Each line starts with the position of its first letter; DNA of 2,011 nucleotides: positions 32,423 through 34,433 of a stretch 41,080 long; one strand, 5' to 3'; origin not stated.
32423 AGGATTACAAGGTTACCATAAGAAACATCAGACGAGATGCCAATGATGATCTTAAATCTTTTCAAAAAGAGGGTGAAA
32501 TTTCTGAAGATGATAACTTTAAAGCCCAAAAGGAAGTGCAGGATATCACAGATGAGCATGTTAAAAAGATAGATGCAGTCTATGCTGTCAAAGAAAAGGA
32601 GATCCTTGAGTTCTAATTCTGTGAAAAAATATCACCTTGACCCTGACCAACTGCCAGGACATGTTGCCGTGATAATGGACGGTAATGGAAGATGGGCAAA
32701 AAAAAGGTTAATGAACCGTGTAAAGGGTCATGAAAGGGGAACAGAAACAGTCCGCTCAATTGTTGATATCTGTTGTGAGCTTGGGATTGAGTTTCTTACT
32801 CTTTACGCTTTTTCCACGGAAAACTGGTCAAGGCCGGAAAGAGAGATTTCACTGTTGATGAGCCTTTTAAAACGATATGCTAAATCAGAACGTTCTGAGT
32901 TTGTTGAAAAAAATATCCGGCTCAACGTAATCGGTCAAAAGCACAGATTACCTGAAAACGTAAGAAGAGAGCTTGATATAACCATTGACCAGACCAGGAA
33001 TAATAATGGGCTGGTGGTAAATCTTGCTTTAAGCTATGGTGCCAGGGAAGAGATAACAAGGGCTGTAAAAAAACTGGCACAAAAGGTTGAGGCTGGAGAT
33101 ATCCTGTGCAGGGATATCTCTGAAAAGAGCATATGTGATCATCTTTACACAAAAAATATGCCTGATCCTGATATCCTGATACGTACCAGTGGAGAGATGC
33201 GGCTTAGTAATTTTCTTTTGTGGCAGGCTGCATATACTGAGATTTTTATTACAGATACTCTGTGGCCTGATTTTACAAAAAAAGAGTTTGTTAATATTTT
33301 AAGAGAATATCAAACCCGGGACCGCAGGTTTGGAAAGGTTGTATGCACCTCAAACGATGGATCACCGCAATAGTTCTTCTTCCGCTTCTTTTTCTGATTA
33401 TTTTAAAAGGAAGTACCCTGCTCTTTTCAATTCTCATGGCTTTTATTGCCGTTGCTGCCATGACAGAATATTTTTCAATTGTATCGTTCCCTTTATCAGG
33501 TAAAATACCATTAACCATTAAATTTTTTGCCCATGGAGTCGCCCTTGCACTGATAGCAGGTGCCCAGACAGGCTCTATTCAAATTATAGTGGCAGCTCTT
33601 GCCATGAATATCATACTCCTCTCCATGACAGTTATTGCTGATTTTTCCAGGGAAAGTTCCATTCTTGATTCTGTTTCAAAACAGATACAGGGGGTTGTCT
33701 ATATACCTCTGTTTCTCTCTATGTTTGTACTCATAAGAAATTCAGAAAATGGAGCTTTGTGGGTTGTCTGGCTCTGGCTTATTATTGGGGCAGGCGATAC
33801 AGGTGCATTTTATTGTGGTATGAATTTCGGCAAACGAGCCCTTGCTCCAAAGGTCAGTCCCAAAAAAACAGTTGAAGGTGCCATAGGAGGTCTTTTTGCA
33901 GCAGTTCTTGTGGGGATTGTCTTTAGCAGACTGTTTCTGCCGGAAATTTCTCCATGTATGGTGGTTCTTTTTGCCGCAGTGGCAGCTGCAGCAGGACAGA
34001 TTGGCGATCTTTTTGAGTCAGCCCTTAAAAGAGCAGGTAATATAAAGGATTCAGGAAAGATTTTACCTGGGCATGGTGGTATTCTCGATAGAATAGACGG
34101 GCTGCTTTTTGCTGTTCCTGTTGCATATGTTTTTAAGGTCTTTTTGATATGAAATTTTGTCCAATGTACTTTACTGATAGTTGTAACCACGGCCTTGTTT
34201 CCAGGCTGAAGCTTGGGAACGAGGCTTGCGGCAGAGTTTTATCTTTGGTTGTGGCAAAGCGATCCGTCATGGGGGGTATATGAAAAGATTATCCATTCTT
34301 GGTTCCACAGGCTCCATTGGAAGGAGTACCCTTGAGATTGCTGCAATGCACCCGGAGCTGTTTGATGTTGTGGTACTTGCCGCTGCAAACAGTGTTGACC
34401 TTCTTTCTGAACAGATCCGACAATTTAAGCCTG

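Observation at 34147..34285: Second, independent case of the same architecture at the cdsA/dxr junction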

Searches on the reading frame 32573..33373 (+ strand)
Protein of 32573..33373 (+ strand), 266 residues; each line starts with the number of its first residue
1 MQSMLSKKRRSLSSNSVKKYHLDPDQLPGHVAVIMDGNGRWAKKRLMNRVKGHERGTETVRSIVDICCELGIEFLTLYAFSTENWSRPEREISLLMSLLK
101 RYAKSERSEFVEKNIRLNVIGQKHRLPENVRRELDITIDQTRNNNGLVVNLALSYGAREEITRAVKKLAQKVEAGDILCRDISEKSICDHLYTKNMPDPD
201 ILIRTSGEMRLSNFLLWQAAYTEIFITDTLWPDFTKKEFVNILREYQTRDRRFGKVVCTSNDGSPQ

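Call 15: search_protein_families(library=ncbifam, proteins=[window:32573-33373:+])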
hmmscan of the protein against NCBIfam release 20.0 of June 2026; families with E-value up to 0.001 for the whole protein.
window:32573-33373:+ (266 aa): 16 families
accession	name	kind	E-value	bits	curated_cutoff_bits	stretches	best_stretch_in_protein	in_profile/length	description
NF011405.0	PRK14830.1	equivalog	6e-105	350.3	304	1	14-256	9-251/251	undecaprenyl pyrophosphate synthase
NF011406.0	PRK14831.1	subfamily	1.5e-94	315.9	375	1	16-256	12-252/256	undecaprenyl pyrophosphate synthase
NF011408.0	PRK14834.1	equivalog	3e-88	295.5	348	1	15-257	5-247/252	isoprenyl transferase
NF011407.0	PRK14833.1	equivalog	4.1e-88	294.9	325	1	27-256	4-232/233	di-trans,poly-cis-decaprenylcistransferase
TIGR00055.1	uppS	equivalog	6.7e-88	293.9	109.55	1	27-254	1-228/228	polyprenyl diphosphate synthase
NF011411.0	PRK14838.1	equivalog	2e-87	292.6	417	1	20-256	5-239/244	isoprenyl transferase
NF011404.0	PRK14829.1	equivalog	3.6e-76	255.9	372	1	18-256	21-259/260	isoprenyl transferase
NF011413.0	PRK14840.1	equivalog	1.3e-72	244.4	410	1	11-255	2-250/250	isoprenyl transferase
NF011414.0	PRK14841.1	equivalog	4.1e-69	232.8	401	1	27-256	3-230/233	isoprenyl transferase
NF011412.0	PRK14839.1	equivalog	4.3e-69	232.5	334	1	30-257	12-230/240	di-trans,poly-cis-decaprenylcistransferase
NF007596.1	PRK10240.1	equivalog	7.3e-68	228.6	418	1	24-257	12-245/251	(2E,6E)-farnesyl-diphosphate-specific ditrans,polycis-undecaprenyl-diphosphate synthase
NF011402.0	PRK14827.1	equivalog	8.8e-68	228.8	535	1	21-255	61-295/296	decaprenyl diphosphate synthase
NF011415.0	PRK14842.1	equivalog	1e-67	228.1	360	1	25-256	6-238/241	isoprenyl transferase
NF011403.0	PRK14828.1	equivalog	3.5e-67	226.5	348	1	20-255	21-258/258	isoprenyl transferase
NF011409.0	PRK14835.1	equivalog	1.5e-66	224.6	425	1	26-255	44-279/279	isoprenyl transferase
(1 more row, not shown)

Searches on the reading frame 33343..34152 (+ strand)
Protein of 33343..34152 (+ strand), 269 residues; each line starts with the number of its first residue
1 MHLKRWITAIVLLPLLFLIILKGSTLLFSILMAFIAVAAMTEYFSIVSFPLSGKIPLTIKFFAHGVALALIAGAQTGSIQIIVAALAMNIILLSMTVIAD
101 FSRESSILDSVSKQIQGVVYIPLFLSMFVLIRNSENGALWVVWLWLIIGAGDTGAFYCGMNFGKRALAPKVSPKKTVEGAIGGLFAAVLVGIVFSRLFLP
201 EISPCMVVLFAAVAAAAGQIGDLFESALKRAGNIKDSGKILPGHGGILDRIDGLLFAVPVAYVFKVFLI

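Call 15: search_protein_families(library=ncbifam, proteins=[window:33343-34152:+])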
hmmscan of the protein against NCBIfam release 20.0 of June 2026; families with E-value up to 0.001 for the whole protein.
window:33343-34152:+ (269 aa): 2 families
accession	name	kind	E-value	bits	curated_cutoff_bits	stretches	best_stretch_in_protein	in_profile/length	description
NF008635.0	PRK11624.1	equivalog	6.6e-37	127.4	385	1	4-262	4-275/285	phosphatidate cytidylyltransferase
NF003114.0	PRK04032.1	equivalog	1.6e-05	24.8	148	1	174-266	49-137/172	CDP-2,3-bis-(O-geranylgeranyl)-sn-glycerol synthase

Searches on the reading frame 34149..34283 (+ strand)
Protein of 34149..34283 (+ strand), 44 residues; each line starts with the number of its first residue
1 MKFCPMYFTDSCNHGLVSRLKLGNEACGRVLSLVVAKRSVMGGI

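Call 15: search_protein_families(library=ncbifam, proteins=[window:34149-34283:+])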
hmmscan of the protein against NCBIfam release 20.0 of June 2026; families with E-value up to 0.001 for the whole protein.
window:34149-34283:+ (44 aa): 0 families

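Call 21: find_encoding_contigs(protein=window:34149-34283:+, flank=3000, max_places=10)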
Protein window:34149-34283:+ (44 aa): 2 contigs read that carry it; 2 places shown.
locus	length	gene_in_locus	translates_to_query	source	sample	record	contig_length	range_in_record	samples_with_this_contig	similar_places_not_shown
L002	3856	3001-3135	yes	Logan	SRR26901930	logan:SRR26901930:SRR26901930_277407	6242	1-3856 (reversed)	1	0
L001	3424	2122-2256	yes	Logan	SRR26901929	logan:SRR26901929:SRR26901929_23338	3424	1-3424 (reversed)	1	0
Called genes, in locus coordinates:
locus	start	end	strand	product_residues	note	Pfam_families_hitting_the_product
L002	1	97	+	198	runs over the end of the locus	PF00889:EF_TS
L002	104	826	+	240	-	PF00696:AA_kinase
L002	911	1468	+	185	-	PF01765:RRF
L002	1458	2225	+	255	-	PF01255:Prenyltransf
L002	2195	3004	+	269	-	PF01148:CTP_transf_1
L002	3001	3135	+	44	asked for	-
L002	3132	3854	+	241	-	?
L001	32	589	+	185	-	PF01765:RRF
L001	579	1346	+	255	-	PF01255:Prenyltransf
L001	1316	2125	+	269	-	PF01148:CTP_transf_1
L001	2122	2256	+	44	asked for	-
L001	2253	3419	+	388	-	PF02670:DXP_reductoisom, PF08436:DXP_redisom_C, PF13288:DXPR_C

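Call 32: find_homologous_proteins(query=A2, max_evalue=10)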
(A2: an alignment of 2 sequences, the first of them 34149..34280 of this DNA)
Query A2 (2 sequences) (44 aa, profile of the alignment): 2 proteins with E <= 10 among 2 candidates.
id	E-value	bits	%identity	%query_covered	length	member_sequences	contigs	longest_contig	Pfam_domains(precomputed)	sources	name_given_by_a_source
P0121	2.5e-23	100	100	100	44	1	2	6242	-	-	-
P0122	9.4e-23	98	47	66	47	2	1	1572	-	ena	-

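Call 35: find_encoding_contigs(protein=P0122, flank=5000, max_places=10)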
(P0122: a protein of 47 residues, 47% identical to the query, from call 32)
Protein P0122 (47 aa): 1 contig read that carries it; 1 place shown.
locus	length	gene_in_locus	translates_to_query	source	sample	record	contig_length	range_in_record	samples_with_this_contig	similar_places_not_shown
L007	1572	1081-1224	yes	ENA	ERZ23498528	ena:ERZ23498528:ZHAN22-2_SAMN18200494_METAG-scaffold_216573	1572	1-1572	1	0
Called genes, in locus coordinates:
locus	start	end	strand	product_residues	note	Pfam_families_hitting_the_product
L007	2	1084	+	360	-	?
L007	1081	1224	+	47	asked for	-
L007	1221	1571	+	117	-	?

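Call 36: list_cluster_members(proteins=[P0122, P0121])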
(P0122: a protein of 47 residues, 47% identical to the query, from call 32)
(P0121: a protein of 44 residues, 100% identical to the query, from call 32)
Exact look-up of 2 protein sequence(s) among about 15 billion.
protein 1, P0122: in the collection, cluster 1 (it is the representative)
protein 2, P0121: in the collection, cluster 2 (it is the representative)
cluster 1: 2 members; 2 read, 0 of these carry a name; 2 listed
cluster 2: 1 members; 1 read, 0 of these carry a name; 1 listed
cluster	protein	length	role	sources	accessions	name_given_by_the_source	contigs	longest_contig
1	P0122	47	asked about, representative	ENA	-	-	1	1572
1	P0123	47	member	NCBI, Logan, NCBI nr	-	-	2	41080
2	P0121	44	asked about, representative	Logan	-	-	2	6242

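Call 78: search_protein_representatives(alignment_id=A2)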
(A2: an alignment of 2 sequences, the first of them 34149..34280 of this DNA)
Query: 2 sequences, 51 profile positions. Proteins with E-value up to 0.001 (for the whole library): 5; up to 1e-10: 2; up to 1e-30: 0. The best 5 are listed.
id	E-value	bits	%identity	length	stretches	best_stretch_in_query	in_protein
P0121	8.0e-24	99.6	-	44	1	1-51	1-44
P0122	3.0e-23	97.8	-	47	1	1-51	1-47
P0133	2.1e-06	43.8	-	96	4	11-30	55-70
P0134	3.4e-04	36.8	-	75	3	16-36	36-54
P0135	5.9e-04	36.0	-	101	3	2-25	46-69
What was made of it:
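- On Conserved micropeptide gene: No family found (calls 15, 32, 78)
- Tried and rejected: Peptide homologues: none (calls 32, 78).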

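Call 80: find_encoding_contigs(protein=P0134, flank=2000, max_places=3)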
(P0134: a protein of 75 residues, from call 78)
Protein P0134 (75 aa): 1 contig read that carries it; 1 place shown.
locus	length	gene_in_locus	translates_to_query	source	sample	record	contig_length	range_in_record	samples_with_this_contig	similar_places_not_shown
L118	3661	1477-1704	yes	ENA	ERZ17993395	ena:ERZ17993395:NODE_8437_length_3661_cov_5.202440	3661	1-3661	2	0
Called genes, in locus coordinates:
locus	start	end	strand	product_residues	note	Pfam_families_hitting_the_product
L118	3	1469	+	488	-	?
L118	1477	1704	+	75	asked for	-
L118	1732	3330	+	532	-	PF13231:PMT_2 (weak)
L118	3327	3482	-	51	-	-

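Call 81: find_encoding_contigs(protein=P0133, flank=2000, max_places=3)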
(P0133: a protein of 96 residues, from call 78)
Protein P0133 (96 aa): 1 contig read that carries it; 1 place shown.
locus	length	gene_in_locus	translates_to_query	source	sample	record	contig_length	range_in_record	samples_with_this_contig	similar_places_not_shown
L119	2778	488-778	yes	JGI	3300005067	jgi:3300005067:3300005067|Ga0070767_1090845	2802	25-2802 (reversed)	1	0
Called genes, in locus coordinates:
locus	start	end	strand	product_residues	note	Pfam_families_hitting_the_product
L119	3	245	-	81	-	?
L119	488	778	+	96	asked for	-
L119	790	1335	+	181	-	PF01797:Y1_Tnp (weak)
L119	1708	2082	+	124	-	PF02391:MoaE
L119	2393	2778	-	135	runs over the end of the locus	?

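Call 86: search_protein_families(library=pfam, proteins=[L119:790-1335:+], max_evalue=0.01)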
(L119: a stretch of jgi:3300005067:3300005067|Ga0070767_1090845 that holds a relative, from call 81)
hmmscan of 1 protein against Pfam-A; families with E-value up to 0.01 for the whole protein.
L119:790-1335:+ (181 aa): 1 family
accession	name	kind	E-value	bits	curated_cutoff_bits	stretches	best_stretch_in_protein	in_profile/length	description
PF01797.21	Y1_Tnp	-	2.4e-08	34.6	23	1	34-95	24-88/121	Transposase IS200 like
